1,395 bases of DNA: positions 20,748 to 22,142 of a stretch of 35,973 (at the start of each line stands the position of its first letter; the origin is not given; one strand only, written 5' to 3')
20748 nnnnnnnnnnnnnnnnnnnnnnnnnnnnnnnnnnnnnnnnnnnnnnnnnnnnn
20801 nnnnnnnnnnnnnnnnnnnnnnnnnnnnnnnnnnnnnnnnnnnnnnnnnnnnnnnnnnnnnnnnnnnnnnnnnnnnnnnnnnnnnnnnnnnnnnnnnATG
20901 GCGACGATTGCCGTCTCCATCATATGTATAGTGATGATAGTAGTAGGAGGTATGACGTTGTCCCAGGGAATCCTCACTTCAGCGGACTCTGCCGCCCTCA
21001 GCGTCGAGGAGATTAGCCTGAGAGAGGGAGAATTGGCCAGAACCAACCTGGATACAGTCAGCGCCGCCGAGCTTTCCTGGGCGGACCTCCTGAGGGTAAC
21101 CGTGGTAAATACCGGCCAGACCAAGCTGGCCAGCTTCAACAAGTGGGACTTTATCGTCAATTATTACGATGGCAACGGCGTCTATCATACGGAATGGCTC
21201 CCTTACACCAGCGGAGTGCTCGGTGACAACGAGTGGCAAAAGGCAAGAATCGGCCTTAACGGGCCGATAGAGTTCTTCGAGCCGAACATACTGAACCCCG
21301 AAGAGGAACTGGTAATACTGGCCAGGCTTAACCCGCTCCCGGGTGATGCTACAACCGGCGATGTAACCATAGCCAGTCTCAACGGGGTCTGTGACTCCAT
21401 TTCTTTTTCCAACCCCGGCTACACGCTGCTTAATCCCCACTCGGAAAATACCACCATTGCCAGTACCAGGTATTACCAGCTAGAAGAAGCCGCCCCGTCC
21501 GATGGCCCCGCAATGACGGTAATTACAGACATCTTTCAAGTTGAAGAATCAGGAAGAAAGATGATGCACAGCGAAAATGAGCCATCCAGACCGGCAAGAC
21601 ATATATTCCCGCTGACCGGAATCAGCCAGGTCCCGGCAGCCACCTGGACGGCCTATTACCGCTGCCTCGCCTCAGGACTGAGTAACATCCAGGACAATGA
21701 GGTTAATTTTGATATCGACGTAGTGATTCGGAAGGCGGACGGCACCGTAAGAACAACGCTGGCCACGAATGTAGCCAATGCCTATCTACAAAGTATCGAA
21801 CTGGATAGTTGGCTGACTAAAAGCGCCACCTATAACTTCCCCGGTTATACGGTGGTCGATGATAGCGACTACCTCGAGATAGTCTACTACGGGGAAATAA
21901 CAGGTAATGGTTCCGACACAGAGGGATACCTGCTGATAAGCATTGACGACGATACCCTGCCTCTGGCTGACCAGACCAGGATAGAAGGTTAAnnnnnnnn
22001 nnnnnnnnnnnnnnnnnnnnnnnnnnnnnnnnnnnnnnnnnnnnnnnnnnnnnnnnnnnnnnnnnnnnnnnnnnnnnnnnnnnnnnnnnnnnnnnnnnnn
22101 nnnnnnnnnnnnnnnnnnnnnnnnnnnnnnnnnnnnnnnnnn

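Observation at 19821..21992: Three ArlF/G-like genes, including a tandem duplicate with a novel roughly 190 aa C-terminal domain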

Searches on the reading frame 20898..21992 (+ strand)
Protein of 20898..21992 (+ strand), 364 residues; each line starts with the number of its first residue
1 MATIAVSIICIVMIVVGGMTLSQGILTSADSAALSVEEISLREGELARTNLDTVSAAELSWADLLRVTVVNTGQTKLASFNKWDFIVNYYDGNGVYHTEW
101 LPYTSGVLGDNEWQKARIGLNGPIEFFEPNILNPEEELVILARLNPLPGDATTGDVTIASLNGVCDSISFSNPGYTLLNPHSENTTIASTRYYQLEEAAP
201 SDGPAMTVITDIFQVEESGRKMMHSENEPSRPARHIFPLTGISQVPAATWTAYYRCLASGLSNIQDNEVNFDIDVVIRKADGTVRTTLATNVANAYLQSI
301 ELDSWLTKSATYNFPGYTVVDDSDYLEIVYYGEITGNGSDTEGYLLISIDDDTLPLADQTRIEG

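Call 4: search_protein_families(library=pfam, proteins=[window:20898-21992:+], max_evalue=0.1)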
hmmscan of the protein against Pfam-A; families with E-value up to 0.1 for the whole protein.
window:20898-21992:+ (364 aa): 2 families
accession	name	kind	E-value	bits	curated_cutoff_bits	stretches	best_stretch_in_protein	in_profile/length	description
PF01917.21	Arch_flagellin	-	0.021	15.6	29.5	1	4-170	5-162/162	Archaebacterial flagellin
PF22201.2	FlaF_Ig-like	-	0.03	15.2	28.4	0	62-91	14-43/112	Conserved flagellar protein F, immunoglobulin-like domain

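Call 6: search_protein_families(library=ncbifam, proteins=[window:20898-21992:+], max_evalue=0.01)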
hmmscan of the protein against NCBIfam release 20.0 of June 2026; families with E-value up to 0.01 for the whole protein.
window:20898-21992:+ (364 aa): 1 family
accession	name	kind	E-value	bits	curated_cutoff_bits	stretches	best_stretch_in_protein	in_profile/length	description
NF052590.1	ArlF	equivalog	0.0028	17.8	110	1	4-88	7-89/137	archaellum stator protein ArlF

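Call 12: find_homologous_proteins(query=window:20898-21992:+, max_evalue=0.001)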
Query window:20898-21992:+ (364 aa): 292 proteins with E <= 0.001 among 6744 candidates; the best 120 are listed.
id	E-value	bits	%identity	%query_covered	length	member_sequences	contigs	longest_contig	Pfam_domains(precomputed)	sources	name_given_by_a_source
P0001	5.5e-236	800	98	100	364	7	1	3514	-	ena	-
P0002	1.4e-179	615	76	100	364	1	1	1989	PF01917.22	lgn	-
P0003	3.0e-179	614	75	100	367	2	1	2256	-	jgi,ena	-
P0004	1.5e-178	611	75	100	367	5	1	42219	-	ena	-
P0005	9.6e-173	592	72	100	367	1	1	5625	-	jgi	-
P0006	1.9e-171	588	73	100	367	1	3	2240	-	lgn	-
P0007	2.0e-171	588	70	100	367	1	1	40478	-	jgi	-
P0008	3.0e-171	587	72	100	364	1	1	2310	-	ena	-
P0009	3.3e-171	587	73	100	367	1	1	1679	-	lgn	-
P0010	1.6e-170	585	72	100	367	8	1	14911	-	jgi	-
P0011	5.0e-170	583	72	100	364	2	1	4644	-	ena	-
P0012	9.1e-169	579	70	100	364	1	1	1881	-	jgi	jgi:hypothetical protein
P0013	2.5e-168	578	70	100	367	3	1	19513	-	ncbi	-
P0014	7.3e-168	576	70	100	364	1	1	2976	-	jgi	jgi:hypothetical protein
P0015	4.7e-167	574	70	100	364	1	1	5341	-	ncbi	-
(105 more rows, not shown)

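Call 14: find_related_loci(query=window:20898-21989:+, collection=genome_contigs, flank=10000)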
Query window:20898-21989:+ (364 aa) in genome_contigs; peptide patterns used: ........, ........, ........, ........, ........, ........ (x = any residue, [..] = any of these).
55 stretches matched a pattern; 13 encode a relative of the query (tblastn E <= 1e-3); 13 distinct loci.
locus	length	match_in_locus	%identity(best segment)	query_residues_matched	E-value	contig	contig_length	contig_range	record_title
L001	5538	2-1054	75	17-364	6e-178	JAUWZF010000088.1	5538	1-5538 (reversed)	MAG: Dehalococcoidales bacterium isolate CSMAG_2729 CSMAG_2729_k141_589803_length_5538_cov_6.3546, whole genome shotgun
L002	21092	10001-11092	61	1-363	5e-149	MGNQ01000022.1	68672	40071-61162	MAG: Chloroflexi bacterium RBG_16_56_11 RBG_16_scaffold_1973, whole genome shotgun sequence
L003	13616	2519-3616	60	1-363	3e-145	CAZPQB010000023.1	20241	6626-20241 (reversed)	MAG TPA_asm: uncultured Dehalococcoidaceae bacterium isolate SRP214966_co4_72 genome assembly, contig: NODE_2130_length_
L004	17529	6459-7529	61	1-363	1e-143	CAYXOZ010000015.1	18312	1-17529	MAG TPA_asm: uncultured Dehalococcoidaceae bacterium isolate binchicken_co283_192 genome assembly, contig: NODE_1909_len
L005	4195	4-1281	57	1-364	1e-146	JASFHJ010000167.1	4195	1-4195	MAG: Dehalococcoidia bacterium isolate D0608M20metaG_Bin_430 D0608M20metaG_FD_scaffold_2726_c1, whole genome shotgun seq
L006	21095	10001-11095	56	1-362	2e-140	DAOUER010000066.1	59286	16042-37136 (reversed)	MAG TPA_asm: Dehalococcoidales bacterium isolate N6_303 k139_2239195, whole genome shotgun sequence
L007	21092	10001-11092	54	1-363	3e-128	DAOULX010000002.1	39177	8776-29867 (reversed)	MAG TPA_asm: Dehalococcoidales bacterium isolate W31_63 k127_950177, whole genome shotgun sequence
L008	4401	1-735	66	123-364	2e-106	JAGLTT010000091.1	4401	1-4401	MAG: Dehalococcoidales bacterium isolate RS_11_13 ZL20.bin.13.fa_91, whole genome shotgun sequence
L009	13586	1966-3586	45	1-363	1e-104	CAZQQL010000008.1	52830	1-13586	MAG TPA_asm: uncultured Dehalococcoidaceae bacterium isolate binchicken_co43_390 genome assembly, contig: NODE_796_lengt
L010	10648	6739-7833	43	1-363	5e-91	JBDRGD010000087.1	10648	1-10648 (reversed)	MAG: Chloroflexota bacterium isolate MEGAHIT-group-1.411 k141_3041591, whole genome shotgun sequence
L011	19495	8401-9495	61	1-362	5e-147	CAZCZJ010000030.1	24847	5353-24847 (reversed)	MAG TPA_asm: uncultured Dehalococcoidaceae bacterium isolate binchicken_co89_602 genome assembly, contig: NODE_3236_leng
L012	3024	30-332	67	265-364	2e-39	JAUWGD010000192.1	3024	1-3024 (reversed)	MAG: Dehalococcoidales bacterium isolate CSMAG_2233 CSMAG_2233_k141_1293203_length_3024_cov_18.0000, whole genome shotgu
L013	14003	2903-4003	72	1-364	2e-176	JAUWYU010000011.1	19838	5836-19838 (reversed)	MAG: Dehalococcoidia bacterium isolate CSMAG_2718 CSMAG_2718_k141_407133_length_19838_cov_11.0424, whole genome shotgun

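Call 21: search_solved_structures(query=A1, max_evalue=10, show_alignments=2)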
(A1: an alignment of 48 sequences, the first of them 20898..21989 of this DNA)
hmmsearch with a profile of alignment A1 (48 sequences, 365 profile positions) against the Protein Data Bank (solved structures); distinct sequences matched with E-value up to 10: 1.
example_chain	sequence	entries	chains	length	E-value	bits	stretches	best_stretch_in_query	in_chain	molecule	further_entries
4p94_A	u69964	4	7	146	0.011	17.7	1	62-101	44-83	Conserved flagellar protein F | Flagellar biosynthesis protein FlaF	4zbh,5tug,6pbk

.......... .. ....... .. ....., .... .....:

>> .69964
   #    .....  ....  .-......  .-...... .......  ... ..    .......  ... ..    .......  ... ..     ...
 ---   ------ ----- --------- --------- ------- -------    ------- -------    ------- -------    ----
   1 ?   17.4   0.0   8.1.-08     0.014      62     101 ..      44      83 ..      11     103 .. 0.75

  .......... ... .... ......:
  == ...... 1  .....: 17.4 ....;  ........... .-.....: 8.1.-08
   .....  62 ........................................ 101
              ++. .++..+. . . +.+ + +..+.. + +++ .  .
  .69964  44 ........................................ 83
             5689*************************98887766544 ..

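Call 29: predict_structure(alignment_id=A1)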
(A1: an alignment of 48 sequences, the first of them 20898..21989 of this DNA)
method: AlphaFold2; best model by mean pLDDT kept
length: 364 residues; sequences in the alignment: 48
mean_pLDDT: 81.6   pTM: 0.76
mean pLDDT of the five models: 81.6, 79.3, 77.3, 74.6, 63.4
residues with pLDDT >= 90: 154; 70-90: 128; 50-70: 45; < 50: 37
segments of 3 or more residues with pLDDT < 50: 17-35, 37-43, 119-129
pLDDT, mean of each block of 10 residues (from residue 1): 63 54 40 47 57 83 85 71 82 89 70 66 41 75 86 84 79 79 84 86 89 97 96 93 91 98 96 96 95 97 97 96 93 95 96 87 91
secondary structure, 60 per line:
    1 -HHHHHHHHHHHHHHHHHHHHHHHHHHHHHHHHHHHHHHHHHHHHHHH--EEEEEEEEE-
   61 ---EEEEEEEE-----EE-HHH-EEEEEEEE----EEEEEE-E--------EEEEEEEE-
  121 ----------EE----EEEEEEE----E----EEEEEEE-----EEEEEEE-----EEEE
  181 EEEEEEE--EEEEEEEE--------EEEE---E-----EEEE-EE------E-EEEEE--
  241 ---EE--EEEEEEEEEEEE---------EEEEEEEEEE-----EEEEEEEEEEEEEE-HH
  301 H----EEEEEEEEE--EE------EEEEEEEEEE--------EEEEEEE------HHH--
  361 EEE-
elements in order: H2-48 E51-59 E64-71 E84-91 E96-101 E112-119 E137-143 E153-159 E165-171 E177-187 E190-197 E206-209 E219-222 E234-238 E248-259 E269-278 E284-297 E306-314 E325-334 E343-349 E361-363

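Call 32: fold_search(model_id=the predicted structure, library=pdb)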
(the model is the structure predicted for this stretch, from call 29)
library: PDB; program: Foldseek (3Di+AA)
matches with E <= 10: 1594; with E <= 0.001: 66
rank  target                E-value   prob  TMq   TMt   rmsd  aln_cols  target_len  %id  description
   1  4p94_B                2.7e-06  1.00  0.28  0.73   3.5       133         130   22  The crystal structure of the soluble domain of Sulfolobus acidocaldarius FlaF (residues 35-164) (released 2015-04-22)
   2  4zbh                  4.1e-06  1.00  0.28  0.80   3.0       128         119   22  THE CRYSTAL STRUCTURE OF THE SOLUBLE DOMAIN OF SULFOLOBUS ACIDOCALDARIUS FLAF (released 2015-04-29)
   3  4p94_A                9.2e-06  1.00  0.28  0.83   2.4       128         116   21  The crystal structure of the soluble domain of Sulfolobus acidocaldarius FlaF (residues 35-164) (released 2015-04-22)
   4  7vrp_A                1.3e-05  0.84  0.18  0.16  18.2       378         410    9  Structure of infectious bursal disease virus Gx strain (released 2022-03-30)
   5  7vrn_L                2.6e-05  0.60  0.16  0.14  21.7       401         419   10  Structure of infectious bursal disease virus Gt strain (released 2022-03-30)
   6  9eq7_L                2.7e-05  1.00  0.36  0.67   4.2       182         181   12  Halobacterium salinarum archaellum filament (released 2024-07-17)
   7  7vrp_I                4.4e-05  0.89  0.21  0.19  18.5       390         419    9  Structure of infectious bursal disease virus Gx strain (released 2022-03-30)
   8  2c26                  4.6e-05  0.99  0.22  0.28  17.4       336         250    8  Structural basis for the promiscuous specificity of the carbohydrate- binding modules from the beta-sandwich super famil (released 2005-10-18)
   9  9eq7_J                5.5e-05  1.00  0.37  0.69   4.0       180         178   11  Halobacterium salinarum archaellum filament (released 2024-07-17)
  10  1wce_B                5.8e-05  0.87  0.20  0.18  17.8       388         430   11  Crystal structure of the T13 IBDV viral particle reveals a missing link in icosahedral viruses evolution (released 2005-04-06)
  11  7ofq_B                6.1e-05  1.00  0.35  0.56   5.1       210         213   15  The archaellum of Methanocaldococcus villosus (released 2022-01-19)
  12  1wce_H                6.8e-05  0.85  0.20  0.18  17.6       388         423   11  Crystal structure of the T13 IBDV viral particle reveals a missing link in icosahedral viruses evolution (released 2005-04-06)
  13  9eq7_A                7.2e-05  1.00  0.35  0.64   4.3       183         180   15  Halobacterium salinarum archaellum filament (released 2024-07-17)
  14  2bzd_A                7.2e-05  0.97  0.20  0.15  12.9       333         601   11  Galactose recognition by the carbohydrate-binding module of a bacterial sialidase. (released 2005-08-19)
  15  1wce_F                7.2e-05  0.80  0.19  0.17  17.8       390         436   11  Crystal structure of the T13 IBDV viral particle reveals a missing link in icosahedral viruses evolution (released 2005-04-06)
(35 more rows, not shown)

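Call 33: fold_search(model_id=the predicted structure, library=viral)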
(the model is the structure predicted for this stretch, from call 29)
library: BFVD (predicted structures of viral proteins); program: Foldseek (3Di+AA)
matches with E <= 10: 1372; with E <= 0.001: 58
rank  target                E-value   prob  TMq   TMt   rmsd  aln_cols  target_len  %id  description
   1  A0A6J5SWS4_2          1.3e-07  1.00  0.35  0.11   3.3       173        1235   16  Collagen triple helix repeat [uncultured Caudovirales phage]
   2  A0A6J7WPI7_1          1.3e-07  1.00  0.31  0.14  15.0       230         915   15  Intramolecular chaperone auto-processing domain containing protein [uncultured Caudovirales phage]
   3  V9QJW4                2.6e-07  1.00  0.30  0.21  32.8       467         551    7  (no name in the UniProt tables at hand)
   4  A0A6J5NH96            4.4e-07  1.00  0.35  0.22  15.3       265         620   15  Collagen triple helix repeat [uncultured Caudovirales phage]
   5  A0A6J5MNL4            5.5e-07  1.00  0.34  0.23  11.2       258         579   15  Uncharacterized protein [uncultured Caudovirales phage]
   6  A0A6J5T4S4            7.2e-07  1.00  0.31  0.31   5.1       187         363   19  Uncharacterized protein [uncultured Caudovirales phage]
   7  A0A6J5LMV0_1          8.0e-07  1.00  0.39  0.16   3.7       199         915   12  Regulator of chromosome condensation, RCC1 [uncultured Caudovirales phage]
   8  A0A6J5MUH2            8.9e-07  1.00  0.35  0.15  21.9       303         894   12  Uncharacterized protein [uncultured Caudovirales phage]
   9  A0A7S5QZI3            1.4e-06  1.00  0.25  0.09  30.8       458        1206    9  Pectin lyase fold domain-containing protein [Rhizobium phage RHph_Y2_6]
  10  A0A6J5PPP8            2.8e-06  1.00  0.33  0.12   4.2       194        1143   15  Peptidase S74 domain-containing protein [uncultured Caudovirales phage]
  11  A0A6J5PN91            2.8e-06  1.00  0.36  0.25  20.8       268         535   13  Uncharacterized protein [uncultured Caudovirales phage]
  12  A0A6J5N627            2.8e-06  1.00  0.38  0.23  28.8       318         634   12  Collagen triple helix repeat [uncultured Caudovirales phage]
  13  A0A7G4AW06            4.0e-06  0.87  0.16  0.07  42.7       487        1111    8  Minor tail protein [Streptomyces phage Coruscant]
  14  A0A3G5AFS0            4.2e-06  1.00  0.36  0.12   3.8       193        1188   12  Uncharacterized protein [Solivirus sp.]
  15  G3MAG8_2              6.9e-06  0.93  0.16  0.08  32.0       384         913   10  Gp427 [Bacillus phage G]
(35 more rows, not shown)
